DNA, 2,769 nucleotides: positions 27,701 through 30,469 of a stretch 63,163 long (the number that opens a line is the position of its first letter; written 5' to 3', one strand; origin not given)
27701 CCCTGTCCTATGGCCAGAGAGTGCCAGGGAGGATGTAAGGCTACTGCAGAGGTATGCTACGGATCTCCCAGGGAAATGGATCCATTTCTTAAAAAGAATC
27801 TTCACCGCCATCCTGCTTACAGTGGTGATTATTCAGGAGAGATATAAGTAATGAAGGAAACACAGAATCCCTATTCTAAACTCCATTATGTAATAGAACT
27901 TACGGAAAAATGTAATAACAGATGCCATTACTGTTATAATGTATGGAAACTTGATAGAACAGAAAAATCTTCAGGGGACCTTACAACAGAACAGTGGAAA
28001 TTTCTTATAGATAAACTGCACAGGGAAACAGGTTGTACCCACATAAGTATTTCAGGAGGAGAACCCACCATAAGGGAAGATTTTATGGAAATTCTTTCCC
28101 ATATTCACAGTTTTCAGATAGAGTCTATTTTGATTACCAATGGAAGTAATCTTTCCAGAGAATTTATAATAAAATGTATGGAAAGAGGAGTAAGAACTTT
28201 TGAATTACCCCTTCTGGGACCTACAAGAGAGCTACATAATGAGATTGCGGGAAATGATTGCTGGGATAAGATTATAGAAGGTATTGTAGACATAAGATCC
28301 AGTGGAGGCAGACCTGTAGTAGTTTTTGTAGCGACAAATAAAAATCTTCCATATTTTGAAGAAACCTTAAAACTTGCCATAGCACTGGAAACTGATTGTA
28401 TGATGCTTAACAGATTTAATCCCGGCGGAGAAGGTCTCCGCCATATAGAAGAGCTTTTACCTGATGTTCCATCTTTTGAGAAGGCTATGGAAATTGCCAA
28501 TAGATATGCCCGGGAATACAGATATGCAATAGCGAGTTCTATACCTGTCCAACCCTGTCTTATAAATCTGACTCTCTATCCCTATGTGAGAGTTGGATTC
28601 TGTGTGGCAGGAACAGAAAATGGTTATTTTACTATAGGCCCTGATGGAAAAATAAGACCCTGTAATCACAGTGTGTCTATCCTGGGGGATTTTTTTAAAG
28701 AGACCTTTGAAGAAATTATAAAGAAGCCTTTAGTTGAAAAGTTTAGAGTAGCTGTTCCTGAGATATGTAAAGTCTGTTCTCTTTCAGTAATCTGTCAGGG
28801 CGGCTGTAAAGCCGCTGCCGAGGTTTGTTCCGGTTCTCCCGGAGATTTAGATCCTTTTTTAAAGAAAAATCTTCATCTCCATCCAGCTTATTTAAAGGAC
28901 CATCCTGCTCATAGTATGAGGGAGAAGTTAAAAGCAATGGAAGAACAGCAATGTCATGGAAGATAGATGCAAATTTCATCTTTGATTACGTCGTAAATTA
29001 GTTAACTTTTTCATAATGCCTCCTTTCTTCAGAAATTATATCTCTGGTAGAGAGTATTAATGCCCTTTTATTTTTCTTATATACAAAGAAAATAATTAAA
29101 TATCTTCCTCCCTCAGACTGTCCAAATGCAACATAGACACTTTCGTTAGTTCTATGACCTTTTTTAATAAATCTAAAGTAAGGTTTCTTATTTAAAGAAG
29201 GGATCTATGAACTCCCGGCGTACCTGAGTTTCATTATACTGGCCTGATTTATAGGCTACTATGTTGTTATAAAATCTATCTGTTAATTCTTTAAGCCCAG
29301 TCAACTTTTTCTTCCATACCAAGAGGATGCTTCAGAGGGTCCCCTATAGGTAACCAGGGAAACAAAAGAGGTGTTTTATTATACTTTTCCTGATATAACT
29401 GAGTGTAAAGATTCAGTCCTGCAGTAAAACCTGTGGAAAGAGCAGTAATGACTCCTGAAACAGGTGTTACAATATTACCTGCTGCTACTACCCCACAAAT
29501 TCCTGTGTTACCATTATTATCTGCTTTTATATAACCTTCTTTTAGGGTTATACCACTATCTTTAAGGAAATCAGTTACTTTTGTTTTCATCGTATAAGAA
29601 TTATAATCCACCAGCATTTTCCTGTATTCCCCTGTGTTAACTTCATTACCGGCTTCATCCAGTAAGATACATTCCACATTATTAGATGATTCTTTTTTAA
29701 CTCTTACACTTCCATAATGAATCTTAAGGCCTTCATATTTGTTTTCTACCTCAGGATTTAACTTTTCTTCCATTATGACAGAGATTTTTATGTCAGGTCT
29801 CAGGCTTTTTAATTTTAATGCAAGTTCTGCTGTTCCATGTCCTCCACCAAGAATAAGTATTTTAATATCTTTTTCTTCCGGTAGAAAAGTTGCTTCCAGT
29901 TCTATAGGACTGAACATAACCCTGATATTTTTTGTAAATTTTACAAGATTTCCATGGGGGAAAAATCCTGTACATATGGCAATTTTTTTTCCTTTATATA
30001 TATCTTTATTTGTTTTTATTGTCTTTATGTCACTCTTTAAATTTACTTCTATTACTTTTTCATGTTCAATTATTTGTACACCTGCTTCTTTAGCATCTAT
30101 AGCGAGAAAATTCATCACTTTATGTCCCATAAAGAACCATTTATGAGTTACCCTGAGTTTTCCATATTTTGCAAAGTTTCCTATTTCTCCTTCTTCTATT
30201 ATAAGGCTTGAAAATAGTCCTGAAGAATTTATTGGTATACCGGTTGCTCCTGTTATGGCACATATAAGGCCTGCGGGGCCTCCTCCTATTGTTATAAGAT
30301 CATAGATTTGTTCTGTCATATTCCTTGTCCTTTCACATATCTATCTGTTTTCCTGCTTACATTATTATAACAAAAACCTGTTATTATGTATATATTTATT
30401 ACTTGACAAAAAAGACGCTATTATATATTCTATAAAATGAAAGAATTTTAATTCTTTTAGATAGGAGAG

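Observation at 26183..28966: Orphan RiPP-like locus: a repeat-motif Cys-Tyr precursor followed by two paralogous radical SAM/SPASM enzymes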

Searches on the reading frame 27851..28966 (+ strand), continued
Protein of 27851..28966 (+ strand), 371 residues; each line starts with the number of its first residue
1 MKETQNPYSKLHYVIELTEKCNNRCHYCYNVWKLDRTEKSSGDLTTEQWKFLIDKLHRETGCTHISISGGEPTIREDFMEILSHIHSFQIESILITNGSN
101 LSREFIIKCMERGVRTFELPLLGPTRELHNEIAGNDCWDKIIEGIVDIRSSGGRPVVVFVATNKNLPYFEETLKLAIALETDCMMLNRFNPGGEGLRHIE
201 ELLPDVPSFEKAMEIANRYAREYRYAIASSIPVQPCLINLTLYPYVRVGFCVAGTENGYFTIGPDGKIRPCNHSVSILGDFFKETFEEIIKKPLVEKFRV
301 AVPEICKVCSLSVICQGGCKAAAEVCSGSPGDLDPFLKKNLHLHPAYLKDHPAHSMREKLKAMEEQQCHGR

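Call 55: search_solved_structures(query=A2, max_evalue=0.00001, show_alignments=3)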
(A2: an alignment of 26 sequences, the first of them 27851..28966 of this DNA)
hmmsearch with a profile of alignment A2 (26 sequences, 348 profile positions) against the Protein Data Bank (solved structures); distinct sequences matched with E-value up to 0.00001: 29.
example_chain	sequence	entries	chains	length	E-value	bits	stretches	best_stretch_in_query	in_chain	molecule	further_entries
6c8v_A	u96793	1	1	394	4.8e-25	91.4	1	13-335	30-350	Coenzyme PQQ synthesis protein E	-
6efn_A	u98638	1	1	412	3.9e-17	65.4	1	13-176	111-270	Sporulation killing factor maturation protein SkfB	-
4k37_A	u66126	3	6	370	5.9e-14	55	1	19-170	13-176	Anaerobic sulfatase-maturating enzyme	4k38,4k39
4k36_A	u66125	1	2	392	7.3e-14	54.7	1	19-170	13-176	Anaerobic sulfatase-maturating enzyme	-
2fb2_A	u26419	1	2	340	1.1e-12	50.8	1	13-165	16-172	Molybdenum cofactor biosynthesis protein A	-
1tv7_A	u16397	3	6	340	1.9e-12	50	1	15-165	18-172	Molybdenum cofactor biosynthesis protein A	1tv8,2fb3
5wgg_A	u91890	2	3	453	8.2e-12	47.9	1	8-175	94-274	Radical SAM domain protein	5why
7tol_A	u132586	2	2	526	1.4e-10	43.9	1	15-118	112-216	glycerol dibiphytanyl glycerol tetraether - macrocyclic archaeol synthase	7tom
4m7t_A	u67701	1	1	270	2.6e-10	43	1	15-122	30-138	BtrN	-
4m7s_A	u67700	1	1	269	2.9e-10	42.9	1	15-122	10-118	BtrN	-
7vob_C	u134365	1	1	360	8.4e-10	41.3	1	8-144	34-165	Cytosylglucuronate decarboxylase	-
7voc_C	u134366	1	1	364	8.6e-10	41.3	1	8-144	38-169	Cytosylglucuronate decarboxylase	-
9gm3_A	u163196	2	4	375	2.4e-08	36.5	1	8-151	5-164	ChlB radical SAM domain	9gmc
9dfu_A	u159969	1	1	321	3.3e-08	36.1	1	17-132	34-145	Radical SAM core domain-containing protein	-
8ai3_A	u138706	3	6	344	3.7e-08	35.9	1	10-142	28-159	Putative peptide biosynthesis protein YydG | Radical SAM core domain-containing protein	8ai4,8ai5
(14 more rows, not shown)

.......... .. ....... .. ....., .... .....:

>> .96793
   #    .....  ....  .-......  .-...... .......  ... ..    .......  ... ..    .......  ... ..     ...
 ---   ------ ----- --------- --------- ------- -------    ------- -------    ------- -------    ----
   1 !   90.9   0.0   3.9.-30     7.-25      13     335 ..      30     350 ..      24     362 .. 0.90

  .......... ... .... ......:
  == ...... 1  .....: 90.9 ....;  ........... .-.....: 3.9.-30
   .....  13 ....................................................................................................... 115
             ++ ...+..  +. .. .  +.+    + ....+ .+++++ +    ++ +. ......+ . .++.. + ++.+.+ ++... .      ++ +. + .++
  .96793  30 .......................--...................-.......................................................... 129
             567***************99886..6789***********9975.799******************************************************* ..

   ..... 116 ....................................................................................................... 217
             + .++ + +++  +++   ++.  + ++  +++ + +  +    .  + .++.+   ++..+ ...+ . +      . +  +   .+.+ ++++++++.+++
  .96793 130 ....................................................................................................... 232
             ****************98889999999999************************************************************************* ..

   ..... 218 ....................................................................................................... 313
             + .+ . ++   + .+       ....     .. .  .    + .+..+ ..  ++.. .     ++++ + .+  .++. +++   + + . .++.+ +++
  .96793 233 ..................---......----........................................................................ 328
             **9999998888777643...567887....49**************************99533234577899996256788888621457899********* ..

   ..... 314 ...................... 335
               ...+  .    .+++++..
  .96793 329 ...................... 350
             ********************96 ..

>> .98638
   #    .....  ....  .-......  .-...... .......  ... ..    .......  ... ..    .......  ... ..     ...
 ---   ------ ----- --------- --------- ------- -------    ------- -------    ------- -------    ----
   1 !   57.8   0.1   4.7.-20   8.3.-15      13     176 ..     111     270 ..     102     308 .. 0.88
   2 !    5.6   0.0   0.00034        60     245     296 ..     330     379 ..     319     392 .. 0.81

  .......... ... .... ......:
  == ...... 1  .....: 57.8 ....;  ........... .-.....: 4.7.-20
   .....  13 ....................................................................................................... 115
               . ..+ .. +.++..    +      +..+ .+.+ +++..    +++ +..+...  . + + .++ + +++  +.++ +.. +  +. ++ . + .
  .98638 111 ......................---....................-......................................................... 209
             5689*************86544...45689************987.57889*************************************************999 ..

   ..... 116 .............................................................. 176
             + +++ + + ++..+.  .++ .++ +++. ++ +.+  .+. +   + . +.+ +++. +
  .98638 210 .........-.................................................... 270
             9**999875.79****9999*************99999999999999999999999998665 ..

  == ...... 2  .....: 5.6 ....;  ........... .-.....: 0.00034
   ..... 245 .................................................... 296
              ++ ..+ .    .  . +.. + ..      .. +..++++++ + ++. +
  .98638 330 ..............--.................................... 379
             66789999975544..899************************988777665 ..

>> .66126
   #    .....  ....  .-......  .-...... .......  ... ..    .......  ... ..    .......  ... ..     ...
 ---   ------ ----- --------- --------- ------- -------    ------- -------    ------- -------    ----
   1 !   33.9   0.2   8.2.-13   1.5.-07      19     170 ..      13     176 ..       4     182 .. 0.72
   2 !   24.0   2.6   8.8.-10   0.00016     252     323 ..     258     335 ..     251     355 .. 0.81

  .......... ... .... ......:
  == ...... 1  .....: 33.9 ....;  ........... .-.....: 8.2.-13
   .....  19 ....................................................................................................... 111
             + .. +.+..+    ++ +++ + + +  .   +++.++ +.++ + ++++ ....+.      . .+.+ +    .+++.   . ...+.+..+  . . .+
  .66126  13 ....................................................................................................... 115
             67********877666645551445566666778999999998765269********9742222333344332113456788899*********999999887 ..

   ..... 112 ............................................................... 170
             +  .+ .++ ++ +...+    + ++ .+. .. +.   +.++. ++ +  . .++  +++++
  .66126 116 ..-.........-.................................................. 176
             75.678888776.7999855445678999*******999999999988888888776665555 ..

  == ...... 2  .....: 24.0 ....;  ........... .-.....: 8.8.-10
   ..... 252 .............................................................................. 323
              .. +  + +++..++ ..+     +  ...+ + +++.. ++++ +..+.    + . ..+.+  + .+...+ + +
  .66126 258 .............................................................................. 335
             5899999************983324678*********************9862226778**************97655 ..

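Call 65: find_homologous_proteins(query=L045:2697-3401:+, max_evalue=0.00001)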
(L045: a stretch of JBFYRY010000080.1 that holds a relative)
Query L045:2697-3401:+ (234 aa): 398 proteins with E <= 0.00001 among 3115 candidates; the best 120 are listed.
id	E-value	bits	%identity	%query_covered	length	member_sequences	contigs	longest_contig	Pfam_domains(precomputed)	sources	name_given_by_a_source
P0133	7.6e-117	407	79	100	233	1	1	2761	-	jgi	jgi:hypothetical protein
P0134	2.7e-115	402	78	100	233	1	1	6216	-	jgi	jgi:hypothetical protein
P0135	2.8e-115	402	77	100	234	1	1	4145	-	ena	-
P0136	4.4e-115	401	78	100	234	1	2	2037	-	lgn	-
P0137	5.2e-114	397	77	100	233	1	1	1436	-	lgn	-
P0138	2.9e-112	392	78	100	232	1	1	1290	-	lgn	-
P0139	1.3e-109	383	75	100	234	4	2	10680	-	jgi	jgi:hypothetical protein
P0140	2.4e-109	382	72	100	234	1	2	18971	-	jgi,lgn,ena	-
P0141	2.1e-108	379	77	97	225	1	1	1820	-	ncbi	-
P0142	8.9e-108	377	74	100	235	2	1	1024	-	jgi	jgi:hypothetical protein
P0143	1.3e-107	377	74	100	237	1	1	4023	-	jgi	jgi:hypothetical protein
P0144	2.5e-106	372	74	100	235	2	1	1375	-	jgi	jgi:hypothetical protein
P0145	8.9e-104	364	73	100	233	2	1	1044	-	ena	-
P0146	6.4e-102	358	72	100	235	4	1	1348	-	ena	-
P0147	2.2e-101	356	71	100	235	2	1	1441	-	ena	-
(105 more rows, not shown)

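Call 74: predict_structure(alignment_id=A3)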
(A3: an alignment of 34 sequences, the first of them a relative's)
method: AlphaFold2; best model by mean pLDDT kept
length: 235 residues; sequences in the alignment: 34
mean_pLDDT: 73.4   pTM: 0.58
mean pLDDT of the five models: 73.4, 66.7, 63.9, 61.8, 61.6
residues with pLDDT >= 90: 57; 70-90: 87; 50-70: 56; < 50: 35
segments of 3 or more residues with pLDDT < 50: 1-3, 25-45, 130-138
pLDDT, mean of each block of 10 residues (from residue 1): 64 81 49 38 51 91 90 84 95 97 95 92 75 43 68 79 78 68 62 66 63 63 91 84
secondary structure, 60 per line:
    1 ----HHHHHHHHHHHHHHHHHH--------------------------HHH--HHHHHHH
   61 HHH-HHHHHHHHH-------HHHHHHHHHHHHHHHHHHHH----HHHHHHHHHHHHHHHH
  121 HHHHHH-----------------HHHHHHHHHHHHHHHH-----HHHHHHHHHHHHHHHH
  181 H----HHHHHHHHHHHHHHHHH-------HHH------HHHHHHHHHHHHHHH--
elements in order: H5-22 H54-63 H65-73 H81-100 H105-126 H144-159 H165-181 H186-202 H219-233

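Call 76: fold_search(model_id=the predicted structure, library=pdb)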
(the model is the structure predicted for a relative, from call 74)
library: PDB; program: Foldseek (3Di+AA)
matches with E <= 10: 166; with E <= 0.001: 0
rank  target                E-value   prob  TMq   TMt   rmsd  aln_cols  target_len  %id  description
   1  6ivn_E                2.3e-01  0.69  0.28  0.25  16.4       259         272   13  Crystal structure of a membrane protein G264A (released 2019-11-06)
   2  1jad_A                2.9e-01  0.15  0.13  0.13  27.7       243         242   14  C-terminal Domain of Turkey PLC-beta (released 2001-12-28)
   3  6ivo_A                3.9e-01  0.51  0.27  0.24  16.4       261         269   12  Crystal structure of a membrane protein P208A (released 2019-11-06)
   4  6ivm_C                4.1e-01  0.47  0.27  0.24  16.4       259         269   11  Crystal structure of a membrane protein P143A (released 2019-11-06)
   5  6jlf_E                4.5e-01  0.41  0.27  0.24  16.8       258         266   12  Crystal structure of a bacterial Bestrophin homolog from Klebsiella pneumoniae D179A mutation - HR (released 2019-11-13)
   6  6ivl_A                5.2e-01  0.44  0.27  0.24  16.3       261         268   12  Crystal structure of a membrane protein L259A (released 2019-11-06)
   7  6ivk_C                5.4e-01  0.51  0.28  0.25  16.7       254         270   12  Crystal structure of a membrane protein G175A (released 2019-11-06)
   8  6ivo_D                5.7e-01  0.41  0.27  0.24  16.2       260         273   12  Crystal structure of a membrane protein P208A (released 2019-11-06)
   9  6ivo_C                5.9e-01  0.41  0.28  0.25  16.6       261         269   14  Crystal structure of a membrane protein P208A (released 2019-11-06)
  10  6ivl_E                6.9e-01  0.41  0.29  0.25  16.6       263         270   14  Crystal structure of a membrane protein L259A (released 2019-11-06)
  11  6ivp_D                7.2e-01  0.38  0.28  0.25  16.6       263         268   14  Crystal structure of a membrane protein P262A (released 2019-11-06)
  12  4wd7_E                7.2e-01  0.38  0.28  0.25  16.7       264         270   14  Crystal structure of a bacterial Bestrophin homolog from Klebsiella pneumoniae by Zn-SAD phasing (released 2014-10-01)
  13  6iv2_B                7.2e-01  0.35  0.27  0.24  16.5       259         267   14  Crystal structure of a bacterial Bestrophin homolog from Klebsiella pneumoniae with a mutation Y211A (released 2019-11-13)
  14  6ivo_E                7.9e-01  0.38  0.28  0.25  16.3       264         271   11  Crystal structure of a membrane protein P208A (released 2019-11-06)
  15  6ivq_E                7.9e-01  0.35  0.28  0.25  16.5       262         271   12  Crystal structure of a membrane protein S19A (released 2019-11-06)
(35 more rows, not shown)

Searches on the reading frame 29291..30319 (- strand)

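Call 3: search_protein_families(library=ncbifam, proteins=[window:29291-30319:-], max_evalue=0.01)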
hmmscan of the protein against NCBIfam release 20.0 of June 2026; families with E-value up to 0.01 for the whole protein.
window:29291-30319:- (342 aa): 19 families
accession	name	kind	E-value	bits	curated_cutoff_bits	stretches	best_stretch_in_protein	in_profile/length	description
TIGR03143.1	AhpF_homolog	hypoth_equivalog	5.5e-15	55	687.65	1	2-305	1-305/555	putative alkyl hydroperoxide reductase F subunit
TIGR01292.1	TRX_reduct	equivalog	1.6e-13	50.2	343.45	1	6-306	1-298/300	thioredoxin-disulfide reductase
NF007123.0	PRK09564.1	equivalog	1.2e-07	30.8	458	2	148-285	146-285/444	CoA-disulfide reductase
TIGR04018.1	Bthiol_YpdA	hypoth_equivalog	2.1e-07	30.1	339.9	1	76-284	80-289/316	YpdA family putative bacillithiol disulfide reductase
TIGR01350.1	lipoamide_DH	equivalog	5.2e-07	28.7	408.8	1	83-313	106-339/461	dihydrolipoyl dehydrogenase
TIGR00275.1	TIGR00275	subfamily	8.2e-06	24.9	183.8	1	66-119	106-159/401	aminoacetone oxidase family FAD-binding enzyme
TIGR01421.1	gluta_reduc_1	equivalog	1.6e-05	24.3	556.15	1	98-313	118-330/450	glutathione-disulfide reductase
TIGR03140.1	AhpF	equivalog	2e-05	23.3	502.9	0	249-308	452-512/515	alkyl hydroperoxide reductase subunit F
TIGR03169.1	Nterm_to_SelD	hypoth_equivalog_domain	0.0001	21.8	310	1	111-283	107-281/365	pyridine nucleotide-disulfide oxidoreductase family protein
NF004776.0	PRK06116.1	equivalog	0.00018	20.6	480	1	96-313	118-330/450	glutathione-disulfide reductase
NF004991.0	PRK06370.1-3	subfamily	0.00028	19.6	620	0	3-28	33-57/509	FAD-containing oxidoreductase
NF003585.0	PRK05249.1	equivalog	0.00042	19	465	0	97-317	126-346/464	Si-specific NAD(P)(+) transhydrogenase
NF008425.0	PRK11259.1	equivalog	0.00069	18.7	257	1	75-133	159-217/377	N-methyl-L-tryptophan oxidase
TIGR01377.1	soxA_mon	subfamily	0.0017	17.2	479.65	1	67-127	146-205/381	amino oxidase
NF009410.0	PRK12771.1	subfamily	0.0019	16.8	516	0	218-316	351-453/566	NAD(P)-binding protein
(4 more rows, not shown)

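Call 4: search_protein_families(library=pfam, proteins=[window:29291-30319:-], max_evalue=0.01)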
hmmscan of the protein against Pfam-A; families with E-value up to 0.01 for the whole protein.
window:29291-30319:- (342 aa): 5 families
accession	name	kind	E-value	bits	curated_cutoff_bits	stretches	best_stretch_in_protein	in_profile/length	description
PF13738.12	Pyr_redox_3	-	3.2e-11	43.5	30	1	68-237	83-257/305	Pyridine nucleotide-disulphide oxidoreductase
PF07992.20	Pyr_redox_2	-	1.6e-10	41.3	26.1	1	6-289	1-283/291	Pyridine nucleotide-disulphide oxidoreductase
PF01266.30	DAO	-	5.5e-05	23.3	27.9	1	53-139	136-224/353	FAD dependent oxidoreductase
PF03486.20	HI0933_like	-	0.00012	22.1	50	0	7-24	2-19/244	HI0933-like protein Rossmann domain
PF13434.12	Lys_Orn_oxgnase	-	0.0023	17.6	21.3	0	92-186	130-223/339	L-lysine 6-monooxygenase/L-ornithine 5-monooxygenase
